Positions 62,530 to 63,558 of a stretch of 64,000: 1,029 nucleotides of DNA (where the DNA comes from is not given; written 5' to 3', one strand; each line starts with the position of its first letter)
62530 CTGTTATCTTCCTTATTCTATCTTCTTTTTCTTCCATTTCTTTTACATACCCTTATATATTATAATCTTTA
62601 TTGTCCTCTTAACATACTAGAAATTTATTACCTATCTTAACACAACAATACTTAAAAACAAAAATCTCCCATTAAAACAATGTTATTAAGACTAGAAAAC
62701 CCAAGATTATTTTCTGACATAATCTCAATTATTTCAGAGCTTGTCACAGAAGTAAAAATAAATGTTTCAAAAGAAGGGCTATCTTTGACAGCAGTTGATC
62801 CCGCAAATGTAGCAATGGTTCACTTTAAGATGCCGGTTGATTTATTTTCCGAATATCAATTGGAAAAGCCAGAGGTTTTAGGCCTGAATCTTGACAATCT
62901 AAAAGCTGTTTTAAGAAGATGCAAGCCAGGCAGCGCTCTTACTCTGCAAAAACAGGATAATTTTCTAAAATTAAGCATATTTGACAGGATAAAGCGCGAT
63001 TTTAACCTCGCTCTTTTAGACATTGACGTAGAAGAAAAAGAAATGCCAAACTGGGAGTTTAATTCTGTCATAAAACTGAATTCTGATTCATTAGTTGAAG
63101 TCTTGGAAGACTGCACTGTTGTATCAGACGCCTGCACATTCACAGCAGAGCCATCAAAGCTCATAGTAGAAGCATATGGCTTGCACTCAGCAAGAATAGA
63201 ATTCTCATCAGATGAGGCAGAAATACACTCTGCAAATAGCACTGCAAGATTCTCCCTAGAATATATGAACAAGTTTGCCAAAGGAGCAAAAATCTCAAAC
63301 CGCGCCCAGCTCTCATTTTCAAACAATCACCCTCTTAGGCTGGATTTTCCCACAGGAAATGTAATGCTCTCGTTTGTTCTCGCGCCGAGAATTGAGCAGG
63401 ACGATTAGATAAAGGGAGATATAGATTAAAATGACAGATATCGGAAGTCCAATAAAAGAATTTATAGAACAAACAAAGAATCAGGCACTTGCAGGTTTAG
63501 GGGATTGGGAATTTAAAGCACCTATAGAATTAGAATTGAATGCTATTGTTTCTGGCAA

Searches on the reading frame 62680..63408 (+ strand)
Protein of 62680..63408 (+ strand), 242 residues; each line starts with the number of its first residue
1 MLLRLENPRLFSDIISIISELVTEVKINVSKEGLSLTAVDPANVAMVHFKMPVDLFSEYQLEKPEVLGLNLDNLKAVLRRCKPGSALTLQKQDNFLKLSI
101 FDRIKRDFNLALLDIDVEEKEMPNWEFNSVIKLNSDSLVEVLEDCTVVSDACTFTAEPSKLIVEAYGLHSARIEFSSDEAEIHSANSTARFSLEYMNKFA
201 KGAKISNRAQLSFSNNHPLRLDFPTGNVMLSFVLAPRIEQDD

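Call 24: find_encoding_contigs(protein=window:62680-63408:+, flank=10000, max_places=2)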
Protein window:62680-63408:+ (242 aa): 1 contig read that carries it; 1 place shown.
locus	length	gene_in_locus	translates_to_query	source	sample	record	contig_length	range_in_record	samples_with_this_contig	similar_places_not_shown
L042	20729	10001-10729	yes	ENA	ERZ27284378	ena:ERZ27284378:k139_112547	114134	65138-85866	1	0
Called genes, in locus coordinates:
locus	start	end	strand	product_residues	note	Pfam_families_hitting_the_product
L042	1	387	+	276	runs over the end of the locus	-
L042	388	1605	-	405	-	-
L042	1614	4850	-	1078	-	PF13229:Beta_helix (weak), PF13620:CarboxypepD_reg (faint)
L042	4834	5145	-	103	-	-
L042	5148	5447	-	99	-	-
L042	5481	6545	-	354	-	PF05048:NosD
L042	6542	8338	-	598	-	-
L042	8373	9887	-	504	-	PF01896:DNA_primase_S (weak)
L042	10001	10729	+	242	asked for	PF00705:PCNA_N, PF02747:PCNA_C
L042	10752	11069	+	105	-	-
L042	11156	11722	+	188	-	-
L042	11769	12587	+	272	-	PF08241:Methyltransf_11 (faint), PF01555:N6_N4_Mtase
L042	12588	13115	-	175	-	-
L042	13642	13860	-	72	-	PF18929:DUF5678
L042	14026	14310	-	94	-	-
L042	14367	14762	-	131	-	PF10049:DUF2283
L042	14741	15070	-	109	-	-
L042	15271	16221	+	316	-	PF00297:Ribosomal_L3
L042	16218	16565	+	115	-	-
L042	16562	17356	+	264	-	PF00573:Ribosomal_L4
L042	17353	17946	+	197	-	PF00929:RNase_T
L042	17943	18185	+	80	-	PF00276:Ribosomal_L23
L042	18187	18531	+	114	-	-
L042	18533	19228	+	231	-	PF03947:Ribosomal_L2_C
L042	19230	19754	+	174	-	-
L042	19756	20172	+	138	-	PF00203:Ribosomal_S19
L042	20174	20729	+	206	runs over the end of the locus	PF00237:Ribosomal_L22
